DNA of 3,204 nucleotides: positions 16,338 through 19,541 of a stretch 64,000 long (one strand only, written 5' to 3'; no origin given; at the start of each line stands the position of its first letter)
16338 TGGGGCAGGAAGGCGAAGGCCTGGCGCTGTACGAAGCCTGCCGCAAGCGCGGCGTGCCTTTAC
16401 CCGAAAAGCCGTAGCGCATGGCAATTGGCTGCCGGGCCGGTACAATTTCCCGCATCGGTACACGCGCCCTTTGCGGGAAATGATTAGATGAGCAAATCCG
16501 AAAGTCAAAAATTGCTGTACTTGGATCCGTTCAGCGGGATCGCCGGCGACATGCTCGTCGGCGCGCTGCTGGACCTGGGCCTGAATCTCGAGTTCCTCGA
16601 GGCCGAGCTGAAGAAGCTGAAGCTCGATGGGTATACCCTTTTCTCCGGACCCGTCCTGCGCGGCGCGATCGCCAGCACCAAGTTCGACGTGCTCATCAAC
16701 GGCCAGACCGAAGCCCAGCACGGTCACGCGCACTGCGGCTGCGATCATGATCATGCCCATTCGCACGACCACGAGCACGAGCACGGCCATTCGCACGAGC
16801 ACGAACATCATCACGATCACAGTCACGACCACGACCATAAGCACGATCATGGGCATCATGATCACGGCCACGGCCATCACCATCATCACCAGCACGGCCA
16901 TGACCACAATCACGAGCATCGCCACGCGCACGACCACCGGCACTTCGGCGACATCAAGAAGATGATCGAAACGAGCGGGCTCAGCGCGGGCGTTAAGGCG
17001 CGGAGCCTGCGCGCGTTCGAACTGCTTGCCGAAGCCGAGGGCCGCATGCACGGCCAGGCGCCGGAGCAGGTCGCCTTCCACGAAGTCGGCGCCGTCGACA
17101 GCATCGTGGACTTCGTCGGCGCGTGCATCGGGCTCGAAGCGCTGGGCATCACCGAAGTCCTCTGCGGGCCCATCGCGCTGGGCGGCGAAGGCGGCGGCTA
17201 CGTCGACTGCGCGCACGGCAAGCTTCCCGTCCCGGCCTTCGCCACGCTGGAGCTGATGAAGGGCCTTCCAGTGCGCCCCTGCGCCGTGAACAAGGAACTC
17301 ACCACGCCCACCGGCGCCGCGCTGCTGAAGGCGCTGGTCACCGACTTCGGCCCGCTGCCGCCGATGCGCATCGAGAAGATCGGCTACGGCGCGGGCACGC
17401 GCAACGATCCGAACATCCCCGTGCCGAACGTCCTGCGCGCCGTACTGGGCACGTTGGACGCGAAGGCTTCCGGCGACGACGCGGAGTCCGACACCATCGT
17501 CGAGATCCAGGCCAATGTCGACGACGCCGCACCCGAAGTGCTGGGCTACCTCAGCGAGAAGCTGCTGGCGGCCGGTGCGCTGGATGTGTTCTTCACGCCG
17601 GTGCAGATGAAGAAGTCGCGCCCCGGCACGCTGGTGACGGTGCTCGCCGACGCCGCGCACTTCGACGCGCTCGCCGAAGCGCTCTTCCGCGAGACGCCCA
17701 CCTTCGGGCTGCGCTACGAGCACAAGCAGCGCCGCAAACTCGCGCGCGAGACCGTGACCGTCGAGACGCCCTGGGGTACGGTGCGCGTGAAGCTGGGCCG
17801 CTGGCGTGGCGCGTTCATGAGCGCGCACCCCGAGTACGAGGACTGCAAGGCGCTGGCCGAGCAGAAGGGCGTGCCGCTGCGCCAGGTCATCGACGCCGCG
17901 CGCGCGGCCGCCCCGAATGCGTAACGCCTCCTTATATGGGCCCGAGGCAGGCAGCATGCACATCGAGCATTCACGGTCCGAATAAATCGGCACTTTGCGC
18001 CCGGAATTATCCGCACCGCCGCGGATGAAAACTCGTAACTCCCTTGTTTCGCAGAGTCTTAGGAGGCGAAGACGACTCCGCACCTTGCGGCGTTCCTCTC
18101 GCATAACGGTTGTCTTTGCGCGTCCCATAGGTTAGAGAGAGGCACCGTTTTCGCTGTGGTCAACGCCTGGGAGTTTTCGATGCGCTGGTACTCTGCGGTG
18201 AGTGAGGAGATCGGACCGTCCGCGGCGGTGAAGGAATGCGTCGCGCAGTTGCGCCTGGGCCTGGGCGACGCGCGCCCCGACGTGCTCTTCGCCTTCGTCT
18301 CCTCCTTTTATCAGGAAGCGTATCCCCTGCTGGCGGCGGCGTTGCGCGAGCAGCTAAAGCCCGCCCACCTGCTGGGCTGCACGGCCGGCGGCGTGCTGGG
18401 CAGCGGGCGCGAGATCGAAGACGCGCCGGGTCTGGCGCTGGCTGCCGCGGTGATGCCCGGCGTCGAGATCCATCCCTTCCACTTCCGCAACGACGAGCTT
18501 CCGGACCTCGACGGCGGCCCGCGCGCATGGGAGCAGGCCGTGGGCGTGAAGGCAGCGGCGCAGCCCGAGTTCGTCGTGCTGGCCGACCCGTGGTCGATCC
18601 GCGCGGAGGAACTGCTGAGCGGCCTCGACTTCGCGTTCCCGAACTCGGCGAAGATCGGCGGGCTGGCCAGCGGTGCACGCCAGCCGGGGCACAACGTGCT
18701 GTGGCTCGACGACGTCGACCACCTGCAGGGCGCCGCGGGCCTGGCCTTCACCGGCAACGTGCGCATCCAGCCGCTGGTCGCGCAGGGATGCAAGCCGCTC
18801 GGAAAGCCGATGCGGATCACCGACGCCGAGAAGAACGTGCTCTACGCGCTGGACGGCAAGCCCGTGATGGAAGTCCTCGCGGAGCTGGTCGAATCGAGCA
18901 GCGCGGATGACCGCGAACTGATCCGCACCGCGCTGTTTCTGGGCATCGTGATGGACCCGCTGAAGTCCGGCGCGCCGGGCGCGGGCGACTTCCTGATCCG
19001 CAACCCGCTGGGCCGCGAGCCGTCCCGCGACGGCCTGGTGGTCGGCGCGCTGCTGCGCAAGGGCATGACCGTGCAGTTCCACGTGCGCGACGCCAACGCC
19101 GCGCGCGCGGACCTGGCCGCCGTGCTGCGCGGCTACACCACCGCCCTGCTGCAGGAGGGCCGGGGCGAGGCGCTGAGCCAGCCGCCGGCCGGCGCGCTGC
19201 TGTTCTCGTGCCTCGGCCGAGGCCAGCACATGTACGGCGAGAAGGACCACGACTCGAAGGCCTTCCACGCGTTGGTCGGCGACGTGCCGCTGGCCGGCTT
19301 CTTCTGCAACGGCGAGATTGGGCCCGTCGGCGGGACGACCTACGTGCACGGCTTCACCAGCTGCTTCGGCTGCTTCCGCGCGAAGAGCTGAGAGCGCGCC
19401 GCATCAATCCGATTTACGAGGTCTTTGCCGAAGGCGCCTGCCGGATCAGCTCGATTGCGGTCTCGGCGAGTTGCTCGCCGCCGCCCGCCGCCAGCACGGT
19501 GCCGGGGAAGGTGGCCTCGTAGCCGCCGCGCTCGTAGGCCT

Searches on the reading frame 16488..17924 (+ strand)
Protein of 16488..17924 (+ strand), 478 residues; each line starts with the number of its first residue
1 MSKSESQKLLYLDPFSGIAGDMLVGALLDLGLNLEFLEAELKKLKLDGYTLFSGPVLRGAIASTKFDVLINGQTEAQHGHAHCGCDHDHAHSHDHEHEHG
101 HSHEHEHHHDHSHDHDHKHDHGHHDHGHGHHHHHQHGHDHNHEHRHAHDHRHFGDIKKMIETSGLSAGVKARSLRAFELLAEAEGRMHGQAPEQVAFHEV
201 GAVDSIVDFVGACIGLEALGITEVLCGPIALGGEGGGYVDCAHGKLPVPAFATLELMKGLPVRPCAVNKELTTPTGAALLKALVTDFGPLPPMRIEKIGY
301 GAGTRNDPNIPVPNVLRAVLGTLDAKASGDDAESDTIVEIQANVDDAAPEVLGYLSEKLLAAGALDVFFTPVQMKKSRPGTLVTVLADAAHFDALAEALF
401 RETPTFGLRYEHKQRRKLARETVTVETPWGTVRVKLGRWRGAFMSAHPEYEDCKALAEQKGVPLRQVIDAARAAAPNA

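Call 48: search_protein_families(library=pfam, proteins=[window:16488-17924:+], max_evalue=0.00001)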
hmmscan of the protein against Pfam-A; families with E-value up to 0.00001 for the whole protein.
window:16488-17924:+ (478 aa): 1 family
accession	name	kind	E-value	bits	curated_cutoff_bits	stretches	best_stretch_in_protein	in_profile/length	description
PF01969.22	Ni_insertion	-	8.1e-139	463.4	22.1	1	10-467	1-374/375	Nickel insertion protein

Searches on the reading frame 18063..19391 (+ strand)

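Call 48: search_protein_families(library=pfam, proteins=[window:18063-19391:+], max_evalue=0.00001)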
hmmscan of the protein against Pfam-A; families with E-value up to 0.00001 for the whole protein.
window:18063-19391:+ (442 aa): 2 families
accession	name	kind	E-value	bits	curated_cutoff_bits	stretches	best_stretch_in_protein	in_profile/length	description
PF08495.15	FIST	-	3.3e-33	115.6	23.2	1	73-266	1-189/189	FIST N domain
PF10442.14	FIST_C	-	1.5e-27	96.7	28.5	1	270-421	3-131/131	FIST C domain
